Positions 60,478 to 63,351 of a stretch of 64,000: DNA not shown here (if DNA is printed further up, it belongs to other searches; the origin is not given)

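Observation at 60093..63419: Compact ORF6N / SF1 helicase with zinc ribbons / ORF6N-relic module with no obvious known-system assignment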

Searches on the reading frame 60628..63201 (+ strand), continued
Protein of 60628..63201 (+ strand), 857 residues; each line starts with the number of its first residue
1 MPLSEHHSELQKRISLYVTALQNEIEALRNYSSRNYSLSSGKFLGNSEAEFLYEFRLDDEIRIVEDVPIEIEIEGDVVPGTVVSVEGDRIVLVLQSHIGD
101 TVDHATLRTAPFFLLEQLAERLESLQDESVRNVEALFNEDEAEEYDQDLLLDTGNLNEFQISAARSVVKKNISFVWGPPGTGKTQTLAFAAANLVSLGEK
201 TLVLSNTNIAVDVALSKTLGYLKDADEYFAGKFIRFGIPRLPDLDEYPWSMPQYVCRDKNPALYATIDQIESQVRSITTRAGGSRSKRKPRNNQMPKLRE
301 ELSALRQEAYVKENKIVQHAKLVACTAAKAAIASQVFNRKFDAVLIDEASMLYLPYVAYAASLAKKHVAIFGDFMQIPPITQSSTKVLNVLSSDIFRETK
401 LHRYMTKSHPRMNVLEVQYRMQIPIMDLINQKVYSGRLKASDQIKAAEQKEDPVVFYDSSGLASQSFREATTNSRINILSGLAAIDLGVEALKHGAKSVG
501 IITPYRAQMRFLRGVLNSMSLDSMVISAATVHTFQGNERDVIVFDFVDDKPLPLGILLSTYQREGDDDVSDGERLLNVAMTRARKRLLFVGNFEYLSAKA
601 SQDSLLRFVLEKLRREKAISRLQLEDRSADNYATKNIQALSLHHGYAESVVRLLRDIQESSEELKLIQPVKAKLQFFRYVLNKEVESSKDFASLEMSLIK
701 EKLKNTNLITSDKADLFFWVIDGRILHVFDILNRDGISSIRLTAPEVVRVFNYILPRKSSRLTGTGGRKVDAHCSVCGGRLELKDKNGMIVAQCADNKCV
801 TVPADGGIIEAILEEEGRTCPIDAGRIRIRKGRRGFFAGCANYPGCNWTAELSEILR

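Call 10: find_homologous_proteins(query=window:60628-63198:+, max_evalue=0.00001)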
Query window:60628-63198:+ (857 aa): 563 proteins with E <= 0.00001 among 8000 candidates; the best 120 are listed.
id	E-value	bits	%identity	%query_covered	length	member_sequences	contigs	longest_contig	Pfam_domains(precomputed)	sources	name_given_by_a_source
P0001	0.0e+0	1900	100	100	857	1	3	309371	PF01396.25,PF13087.13,PF13086.13,PF01443.25,PF13604.13,PF13245.13,PF04851.22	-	-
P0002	0.0e+0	1651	84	100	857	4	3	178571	PF01396.25,PF13087.13,PF13086.13,PF01443.25,PF13604.13,PF13361.13,PF13245.13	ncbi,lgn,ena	-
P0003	0.0e+0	1469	74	100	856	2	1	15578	PF01396.25,PF13087.13,PF13086.13,PF13604.13,PF13361.13,PF13245.13,PF04851.22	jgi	-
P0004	0.0e+0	1466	74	100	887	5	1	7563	PF01396.25,PF13087.13,PF13086.13,PF01443.25,PF13604.13,PF13361.13,PF13245.13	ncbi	-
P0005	0.0e+0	1462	74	100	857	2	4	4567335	PF01396.25,PF13087.13,PF13086.13,PF13604.13,PF13361.13,PF13245.13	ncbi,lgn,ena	-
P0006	0.0e+0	1457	74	100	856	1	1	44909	PF01396.25,PF13087.13,PF13086.13,PF01443.25,PF13604.13,PF13361.13,PF13245.13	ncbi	-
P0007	0.0e+0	1446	73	100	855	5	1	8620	PF01396.25,PF13087.13,PF13086.13,PF01443.25,PF13604.13,PF13361.13,PF13245.13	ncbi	-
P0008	0.0e+0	1445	73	100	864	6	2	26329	PF13538.13,PF01396.25,PF13087.13,PF13086.13,PF01443.25,PF13604.13,PF13361.13,PF13245.13,PF04851.22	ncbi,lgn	ncbi:MAG: AAA domain-containing protein [Candidatus Kryptoniota bacterium]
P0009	0.0e+0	1444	73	100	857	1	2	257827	PF01396.25,PF13087.13,PF13086.13,PF01443.25,PF13604.13,PF13361.13,PF13245.13,PF04851.22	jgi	jgi:KaiC/GvpD/RAD55 family RecA-like ATPase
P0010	0.0e+0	1440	72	100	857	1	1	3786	PF01396.25,PF13087.13,PF13086.13,PF01443.25,PF13604.13,PF13361.13,PF13245.13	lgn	-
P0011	0.0e+0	1439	72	100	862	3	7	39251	PF13538.13,PF01396.25,PF13087.13,PF13086.13,PF01443.25,PF13604.13,PF13361.13,PF13245.13,PF04851.22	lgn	-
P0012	0.0e+0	1436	73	100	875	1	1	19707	PF01396.25,PF13087.13,PF13086.13,PF13604.13,PF13361.13,PF13245.13,PF04851.22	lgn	-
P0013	0.0e+0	1436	72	100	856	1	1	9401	PF01396.25,PF13087.13,PF13086.13,PF01443.25,PF13604.13,PF13245.13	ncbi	-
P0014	0.0e+0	1434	72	100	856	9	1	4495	PF01396.25,PF13087.13,PF13086.13,PF01443.25,PF13604.13,PF13361.13,PF13245.13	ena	-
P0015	0.0e+0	1429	72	100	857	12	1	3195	PF01396.25,PF13087.13,PF13086.13,PF01443.25,PF13604.13,PF13361.13,PF13245.13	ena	-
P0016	0.0e+0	1424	71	100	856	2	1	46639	PF13538.13,PF01396.25,PF13087.13,PF13086.13,PF01443.25,PF13604.13,PF13361.13,PF13245.13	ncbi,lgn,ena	-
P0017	0.0e+0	1421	72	100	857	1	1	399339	PF01396.25,PF13087.13,PF13086.13,PF01443.25,PF13604.13,PF13361.13,PF13245.13,PF04851.22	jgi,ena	jgi:hypothetical protein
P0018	0.0e+0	1419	72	100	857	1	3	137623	PF13538.13,PF01396.25,PF13087.13,PF13086.13,PF01443.25,PF13604.13,PF13361.13,PF13245.13,PF04851.22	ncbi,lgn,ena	-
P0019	0.0e+0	1416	72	100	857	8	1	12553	PF13538.13,PF01396.25,PF13087.13,PF13086.13,PF01443.25,PF13604.13,PF13361.13,PF13245.13,PF04851.22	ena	-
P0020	0.0e+0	1410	70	100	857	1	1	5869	PF01396.25,PF13087.13,PF13086.13,PF01443.25,PF13604.13,PF13361.13,PF13245.13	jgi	jgi:AAA domain/Topoisomerase DNA binding C4 zinc finger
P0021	0.0e+0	1409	71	100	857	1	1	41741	PF01396.25,PF13087.13,PF13086.13,PF01443.25,PF13604.13,PF13361.13,PF13245.13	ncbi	-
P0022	0.0e+0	1408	71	100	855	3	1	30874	PF01396.25,PF13087.13,PF13086.13,PF13604.13,PF13361.13,PF13245.13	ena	-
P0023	0.0e+0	1404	71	100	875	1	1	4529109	PF01396.25,PF13087.13,PF13086.13,PF13604.13,PF13245.13,PF04851.22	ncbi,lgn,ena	-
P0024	0.0e+0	1403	70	100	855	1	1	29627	PF01396.25,PF13087.13,PF13086.13,PF01443.25,PF13604.13,PF13361.13,PF13245.13,PF04851.22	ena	-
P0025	0.0e+0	1403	71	100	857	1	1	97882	PF01396.25,PF13087.13,PF13086.13,PF01443.25,PF13604.13,PF13361.13,PF13245.13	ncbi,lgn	-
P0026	0.0e+0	1388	70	99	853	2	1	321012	PF13538.13,PF01396.25,PF13087.13,PF13086.13,PF01443.25,PF13604.13,PF13361.13,PF13245.13,PF04851.22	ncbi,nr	ncbi:MAG TPA: AAA domain-containing protein [Candidatus Acidoferrales bacterium]|nr:AAA domain-conta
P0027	0.0e+0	1351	69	98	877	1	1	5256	PF01396.25,PF13087.13,PF13086.13,PF01443.25,PF13604.13,PF13361.13,PF13245.13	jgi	-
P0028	0.0e+0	1303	66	100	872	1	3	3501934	PF01396.25,PF13087.13,PF13086.13,PF13604.13,PF13245.13,PF04851.22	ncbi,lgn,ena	-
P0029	0.0e+0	1280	69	93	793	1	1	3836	PF01396.25,PF13087.13,PF13086.13,PF01443.25,PF13604.13,PF13361.13,PF13245.13,PF04851.22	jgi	jgi:gas vesicle protein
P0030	0.0e+0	1267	63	100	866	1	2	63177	PF01396.25,PF13087.13,PF13086.13,PF01443.25,PF13604.13,PF13361.13,PF13245.13,PF04851.22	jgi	jgi:hypothetical protein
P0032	7.6e-280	949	51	100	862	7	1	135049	PF01396.25,PF13087.13,PF13086.13,PF13604.13,PF13361.13,PF13245.13,PF00580.28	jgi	jgi:hypothetical protein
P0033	1.1e-279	948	52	99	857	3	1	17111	PF01396.25,PF13087.13,PF13086.13,PF13604.13,PF13361.13,PF13245.13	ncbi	ncbi:MAG: AAA domain-containing protein [Candidatus Kryptoniota bacterium]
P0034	4.0e-275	933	51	100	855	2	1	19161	PF13538.13,PF01396.25,PF13087.13,PF13086.13,PF13604.13,PF13245.13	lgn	-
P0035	5.7e-259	880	74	59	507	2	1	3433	PF01396.25,PF13087.13,PF13361.13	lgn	-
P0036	1.5e-118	415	32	98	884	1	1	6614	PF01396.25,PF13087.13,PF13086.13,PF13604.13,PF13245.13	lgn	-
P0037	1.6e-117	412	31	98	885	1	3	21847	PF01396.25,PF13087.13,PF13086.13,PF13604.13,PF13245.13,PF00580.28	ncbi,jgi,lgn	jgi:hypothetical protein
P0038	1.2e-116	409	31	98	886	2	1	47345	PF01396.25,PF13087.13,PF13086.13,PF05127.22,PF13604.13,PF13245.13,PF00580.28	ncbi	-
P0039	1.3e-111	392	30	99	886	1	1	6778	PF01396.25,PF13087.13,PF13086.13,PF13604.13,PF13245.13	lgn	-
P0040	3.6e-108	381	29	98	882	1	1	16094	PF01396.25,PF13087.13,PF13086.13,PF13604.13,PF13245.13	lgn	-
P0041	4.0e-108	381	32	98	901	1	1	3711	PF01396.25,PF13087.13,PF13086.13,PF13604.13,PF13245.13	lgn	-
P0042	2.4e-105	372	30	98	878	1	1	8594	PF01396.25,PF13087.13,PF13086.13,PF05127.22,PF13604.13,PF13245.13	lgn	-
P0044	1.9e-100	355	29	98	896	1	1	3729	PF01396.25,PF13087.13,PF13086.13,PF13604.13,PF13245.13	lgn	-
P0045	1.2e-99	353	30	99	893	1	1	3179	PF01396.25,PF13087.13,PF13086.13,PF13604.13,PF13245.13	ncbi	-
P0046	3.7e-98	348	30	98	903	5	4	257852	PF01396.25,PF13087.13,PF13086.13,PF13604.13,PF13245.13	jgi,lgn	jgi:superfamily I DNA and/or RNA helicase/ssDNA-binding Zn-finger/Zn-ribbon topoisomerase 1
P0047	3.6e-97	345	30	99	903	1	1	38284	PF01396.25,PF13087.13,PF13086.13,PF13604.13,PF13245.13,PF04851.22,PF00580.28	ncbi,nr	ncbi:MAG TPA: AAA domain-containing protein [Chloroflexia bacterium]|nr:AAA domain-containing protei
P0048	7.3e-96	340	29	98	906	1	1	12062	PF01396.25,PF13087.13,PF13086.13,PF05127.22,PF13604.13,PF13245.13,PF04851.22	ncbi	-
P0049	2.7e-92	328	28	98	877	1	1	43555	PF01396.25,PF13087.13,PF13086.13,PF13604.13,PF13245.13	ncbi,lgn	-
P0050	4.3e-89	318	29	98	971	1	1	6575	PF01396.25,PF13087.13,PF13086.13,PF05127.22,PF13604.13,PF13245.13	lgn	-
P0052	7.3e-81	291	32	79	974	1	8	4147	PF01396.25,PF13087.13,PF13086.13,PF13604.13,PF13245.13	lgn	-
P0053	2.0e-80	289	29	97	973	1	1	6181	PF01396.25,PF13087.13,PF13086.13,PF13604.13,PF13245.13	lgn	-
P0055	4.1e-79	285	28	68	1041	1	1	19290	PF13538.13,PF01396.25,PF13087.13,PF13086.13,PF05127.22,PF13604.13,PF13091.13,PF13245.13,PF00580.28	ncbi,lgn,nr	ncbi:MAG: AAA domain-containing protein [Bacillota bacterium]|nr:AAA domain-containing protein [Baci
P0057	1.8e-78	283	32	76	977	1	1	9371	PF01396.25,PF13087.13,PF13086.13,PF13604.13,PF13245.13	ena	-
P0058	5.9e-78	281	32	70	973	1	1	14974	PF01396.25,PF13087.13,PF13086.13,PF13604.13,PF13245.13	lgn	-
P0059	7.2e-78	281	29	97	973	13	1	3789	PF01396.25,PF13087.13,PF13086.13,PF13604.13,PF13245.13,PF04851.22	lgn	-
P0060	6.4e-77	278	31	70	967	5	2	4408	PF01396.25,PF13087.13,PF13086.13,PF13604.13,PF13245.13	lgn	-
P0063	5.4e-76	274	29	97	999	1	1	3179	PF01396.25,PF13087.13,PF13086.13,PF13604.13,PF13245.13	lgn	-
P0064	1.4e-75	273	33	70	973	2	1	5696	PF01396.25,PF13087.13,PF13086.13,PF13604.13,PF13245.13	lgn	-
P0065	3.5e-75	272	27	70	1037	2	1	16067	PF01396.25,PF13087.13,PF13086.13,PF13604.13,PF13091.13,PF13245.13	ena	-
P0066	4.0e-75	272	35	39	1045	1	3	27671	PF01396.25,PF13087.13,PF13086.13,PF01443.25,PF13604.13,PF13091.13,PF13245.13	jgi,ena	-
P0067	9.1e-75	270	28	97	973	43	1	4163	PF01396.25,PF13087.13,PF13086.13,PF13604.13,PF13245.13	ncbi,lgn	-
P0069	9.7e-74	267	32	70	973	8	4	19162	PF01396.25,PF13087.13,PF13086.13,PF13604.13,PF13245.13,PF00580.28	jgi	-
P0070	9.9e-74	267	27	65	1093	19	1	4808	PF01396.25,PF13087.13,PF13086.13,PF13604.13,PF13091.13,PF13245.13,PF13401.13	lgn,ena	-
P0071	1.3e-73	267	29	98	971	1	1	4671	PF01396.25,PF13087.13,PF13086.13,PF13604.13,PF13245.13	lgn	-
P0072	1.3e-73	267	27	69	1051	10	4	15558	PF01396.25,PF13087.13,PF13086.13,PF13604.13,PF13091.13,PF13245.13,PF13401.13,PF04851.22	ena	-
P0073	1.4e-73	266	26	65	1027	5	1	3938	PF01396.25,PF13087.13,PF13086.13,PF13604.13,PF13091.13,PF13245.13,PF04851.22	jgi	jgi:hypothetical protein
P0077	4.3e-73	265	26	65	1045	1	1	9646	PF01396.25,PF13087.13,PF13086.13,PF13604.13,PF13091.13,PF13245.13,PF13401.13,PF04851.22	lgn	-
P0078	6.1e-73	264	28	98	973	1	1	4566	PF01396.25,PF13087.13,PF13086.13,PF13604.13,PF13245.13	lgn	-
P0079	7.9e-73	264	29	97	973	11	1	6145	PF01396.25,PF13087.13,PF13086.13,PF13604.13,PF13245.13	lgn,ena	-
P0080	1.8e-72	263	28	82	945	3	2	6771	PF01396.25,PF13087.13,PF13086.13,PF13604.13,PF13245.13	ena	-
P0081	2.9e-72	262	32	69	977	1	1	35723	PF01396.25,PF13087.13,PF13086.13,PF13604.13,PF13245.13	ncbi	-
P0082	3.9e-72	262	32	76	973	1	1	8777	PF01396.25,PF13087.13,PF13086.13,PF13604.13,PF13245.13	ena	-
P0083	5.7e-72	261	30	69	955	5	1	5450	PF01396.25,PF13087.13,PF13086.13,PF13604.13,PF13245.13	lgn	-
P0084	9.0e-72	260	31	37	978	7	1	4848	PF13538.13,PF01396.25,PF13087.13,PF13086.13,PF13604.13,PF13091.13,PF13245.13,PF13401.13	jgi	-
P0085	9.6e-72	260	26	68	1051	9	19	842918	PF01396.25,PF13087.13,PF13086.13,PF13604.13,PF13091.13,PF13245.13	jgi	jgi:hypothetical protein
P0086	1.6e-71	260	34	37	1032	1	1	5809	PF01396.25,PF13087.13,PF13086.13,PF13604.13,PF13091.13,PF13245.13,PF13401.13,PF04851.22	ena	-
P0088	1.9e-71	259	31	37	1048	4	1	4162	PF01396.25,PF13087.13,PF13086.13,PF13604.13,PF13091.13,PF13245.13,PF13401.13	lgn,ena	-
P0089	2.4e-71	259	28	68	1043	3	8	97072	PF13538.13,PF01396.25,PF13087.13,PF13086.13,PF13604.13,PF13091.13,PF13245.13,PF13401.13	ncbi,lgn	-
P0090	2.7e-71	259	27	69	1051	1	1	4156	PF01396.25,PF13087.13,PF13086.13,PF13604.13,PF13091.13,PF13245.13,PF13401.13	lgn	-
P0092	8.4e-71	257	27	65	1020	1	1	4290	PF01396.25,PF13087.13,PF13086.13,PF13604.13,PF13091.13,PF13245.13,PF13401.13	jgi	jgi:hypothetical protein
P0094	1.1e-70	257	34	37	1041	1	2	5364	PF13538.13,PF01396.25,PF13087.13,PF13086.13,PF05970.21,PF01443.25,PF13604.13,PF13091.13,PF13245.13,PF13401.13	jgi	-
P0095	1.3e-70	257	30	40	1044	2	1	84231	PF01396.25,PF13087.13,PF13086.13,PF13604.13,PF13091.13,PF13245.13,PF13401.13,PF04851.22,PF00580.28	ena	-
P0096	1.4e-70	257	32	40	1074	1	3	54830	PF01396.25,PF13087.13,PF13086.13,PF05127.22,PF13604.13,PF13091.13,PF13245.13,PF04851.22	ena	-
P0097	1.9e-70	256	26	65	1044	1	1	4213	PF01396.25,PF13087.13,PF13086.13,PF13604.13,PF13091.13,PF13245.13,PF13401.13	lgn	-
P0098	2.1e-70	256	30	40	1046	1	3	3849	PF01396.25,PF13087.13,PF13086.13,PF13604.13,PF13091.13,PF13245.13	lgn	-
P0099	2.2e-70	256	26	69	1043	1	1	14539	PF01396.25,PF13087.13,PF13086.13,PF13604.13,PF13091.13,PF13245.13,PF13401.13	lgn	-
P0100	2.9e-70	256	30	70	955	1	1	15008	PF01396.25,PF13087.13,PF13086.13,PF13604.13,PF13361.13,PF13245.13,PF20720.4,PF00580.28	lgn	-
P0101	4.0e-70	255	28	98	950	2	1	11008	PF01396.25,PF13087.13,PF13086.13,PF13604.13,PF13245.13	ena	-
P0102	5.4e-70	255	30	78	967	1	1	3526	PF01396.25,PF13087.13,PF13086.13,PF13604.13,PF13245.13,PF13408.13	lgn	-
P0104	1.0e-69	254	31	41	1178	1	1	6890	PF01396.25,PF13087.13,PF13086.13,PF05970.21,PF13604.13,PF13091.13,PF13245.13,PF04851.22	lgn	-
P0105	1.2e-69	253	26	69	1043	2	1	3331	PF01396.25,PF13087.13,PF13086.13,PF13604.13,PF13091.13,PF13245.13,PF13401.13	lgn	-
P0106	1.8e-69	253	28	97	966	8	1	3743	PF01396.25,PF13087.13,PF13086.13,PF13604.13,PF13245.13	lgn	-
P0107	4.1e-69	252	26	69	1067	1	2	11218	PF01396.25,PF13087.13,PF13086.13,PF13604.13,PF13091.13,PF13245.13,PF13401.13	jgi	-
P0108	4.1e-69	252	27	69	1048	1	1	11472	PF01396.25,PF13087.13,PF13086.13,PF13604.13,PF13091.13,PF13245.13,PF13401.13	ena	-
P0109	8.1e-69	251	26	69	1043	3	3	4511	PF01396.25,PF13087.13,PF13086.13,PF13604.13,PF13091.13,PF13245.13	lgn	-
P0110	2.0e-68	249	30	41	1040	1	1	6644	PF13538.13,PF01396.25,PF13087.13,PF13086.13,PF05970.21,PF01443.25,PF13604.13,PF13091.13,PF13245.13,PF13401.13,PF04851.22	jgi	jgi:ribosomal protein L37AE/L43A/uncharacterized coiled-coil DUF342 family protein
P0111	2.2e-68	249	25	68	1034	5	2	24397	PF01396.25,PF13087.13,PF13086.13,PF13604.13,PF13091.13,PF13245.13,PF13401.13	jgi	jgi:hypothetical protein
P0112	3.3e-68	249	32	35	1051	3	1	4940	PF01396.25,PF13087.13,PF13086.13,PF13604.13,PF13091.13,PF13245.13,PF04851.22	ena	-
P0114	4.9e-68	248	25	68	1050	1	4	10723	PF13538.13,PF01396.25,PF13087.13,PF13086.13,PF13604.13,PF13091.13,PF13245.13,PF13401.13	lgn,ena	-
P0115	5.8e-68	248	33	35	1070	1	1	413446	PF01396.25,PF13087.13,PF13086.13,PF05127.22,PF13604.13,PF13091.13,PF13245.13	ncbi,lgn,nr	ncbi:MAG TPA: AAA domain-containing protein [Terriglobales bacterium]|nr:AAA domain-containing prote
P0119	1.9e-67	246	27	70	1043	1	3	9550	PF01396.25,PF13087.13,PF13086.13,PF13604.13,PF13091.13,PF13245.13,PF13401.13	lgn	-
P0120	2.1e-67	246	26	69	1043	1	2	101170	PF01396.25,PF13087.13,PF13086.13,PF13604.13,PF13091.13,PF13245.13,PF13401.13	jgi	jgi:ssDNA-binding Zn-finger/Zn-ribbon topoisomerase 1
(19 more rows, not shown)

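Call 11: find_encoding_contigs(protein=P0002, flank=6000, max_places=2)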
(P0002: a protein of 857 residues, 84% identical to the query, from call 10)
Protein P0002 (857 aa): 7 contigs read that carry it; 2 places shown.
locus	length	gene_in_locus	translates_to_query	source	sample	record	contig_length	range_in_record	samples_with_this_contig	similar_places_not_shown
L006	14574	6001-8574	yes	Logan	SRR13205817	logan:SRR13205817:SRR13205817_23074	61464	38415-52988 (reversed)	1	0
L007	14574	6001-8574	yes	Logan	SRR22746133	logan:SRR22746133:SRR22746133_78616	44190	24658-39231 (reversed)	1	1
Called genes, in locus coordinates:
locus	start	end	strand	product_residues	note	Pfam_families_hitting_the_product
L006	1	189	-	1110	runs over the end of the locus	PF16656:Pur_ac_phosph_N (weak), PF13091:PLDc_2, PF18962:Por_Secre_tail (faint)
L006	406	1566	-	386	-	PF18962:Por_Secre_tail (weak)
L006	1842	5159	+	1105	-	PF00932:LTD, PF07705:CARDB (faint), PF00932:LTD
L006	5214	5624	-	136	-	PF01850:PIN (weak)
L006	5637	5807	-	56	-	PF09957:VapB_antitoxin (weak)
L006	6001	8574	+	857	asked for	PF13086:AAA_11, PF13245:AAA_19, PF13604:AAA_30 (faint), PF01443:Viral_helicase1 (faint), PF13087:AAA_12, PF13361:UvrD_C (weak), PF01396:Zn_ribbon_Top1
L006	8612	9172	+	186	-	PF10543:ORF6N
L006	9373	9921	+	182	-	PF03330:DPBB_1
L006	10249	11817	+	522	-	PF13231:PMT_2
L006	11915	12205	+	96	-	-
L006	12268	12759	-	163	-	PF05163:DinB, PF12867:DinB_2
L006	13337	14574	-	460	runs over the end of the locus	PF13088:BNR_2 (faint), PF02012:BNR (faint), PF15902:Sortilin-Vps10 (faint), PF25852:DUF6242_C (faint), PF18962:Por_Secre_tail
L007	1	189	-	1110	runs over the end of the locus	PF16656:Pur_ac_phosph_N (weak), PF13091:PLDc_2, PF18962:Por_Secre_tail (faint)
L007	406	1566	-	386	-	PF18962:Por_Secre_tail (weak)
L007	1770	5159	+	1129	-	PF00932:LTD, PF07705:CARDB (faint), PF00932:LTD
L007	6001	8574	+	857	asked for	PF13086:AAA_11, PF13245:AAA_19, PF13604:AAA_30 (faint), PF01443:Viral_helicase1 (faint), PF13087:AAA_12, PF13361:UvrD_C (weak), PF01396:Zn_ribbon_Top1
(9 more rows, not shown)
